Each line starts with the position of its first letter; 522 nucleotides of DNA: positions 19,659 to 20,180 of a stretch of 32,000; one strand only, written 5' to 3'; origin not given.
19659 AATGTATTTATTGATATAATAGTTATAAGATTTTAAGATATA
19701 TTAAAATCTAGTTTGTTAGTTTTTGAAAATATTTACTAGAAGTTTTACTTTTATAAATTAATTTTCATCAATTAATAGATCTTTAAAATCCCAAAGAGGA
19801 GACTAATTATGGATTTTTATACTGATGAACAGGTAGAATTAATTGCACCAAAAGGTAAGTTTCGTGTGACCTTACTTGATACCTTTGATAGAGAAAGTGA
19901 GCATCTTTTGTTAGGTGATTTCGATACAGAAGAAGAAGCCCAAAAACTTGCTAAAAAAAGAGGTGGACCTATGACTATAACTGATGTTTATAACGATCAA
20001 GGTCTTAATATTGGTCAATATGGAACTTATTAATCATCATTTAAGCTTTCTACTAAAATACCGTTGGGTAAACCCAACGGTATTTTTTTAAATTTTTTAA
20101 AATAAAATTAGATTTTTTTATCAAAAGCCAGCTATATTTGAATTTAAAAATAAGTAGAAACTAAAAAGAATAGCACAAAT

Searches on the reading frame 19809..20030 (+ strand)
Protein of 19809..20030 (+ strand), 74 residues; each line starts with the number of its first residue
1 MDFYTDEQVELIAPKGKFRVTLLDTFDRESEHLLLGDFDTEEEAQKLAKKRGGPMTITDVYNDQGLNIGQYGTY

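Call 76: search_protein_families(library=pfam, max_evalue=0.001, proteins=[window:19809-20030:+])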
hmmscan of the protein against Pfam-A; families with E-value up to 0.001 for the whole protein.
seq(74 aa): 0 families

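Call 94: search_dna_similar(query=window:19809-20030:+, collection=phages, mode=protein, max_evalue=0.01, max_rows=10)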
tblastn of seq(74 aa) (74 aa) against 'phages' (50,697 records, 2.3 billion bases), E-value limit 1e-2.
No match.
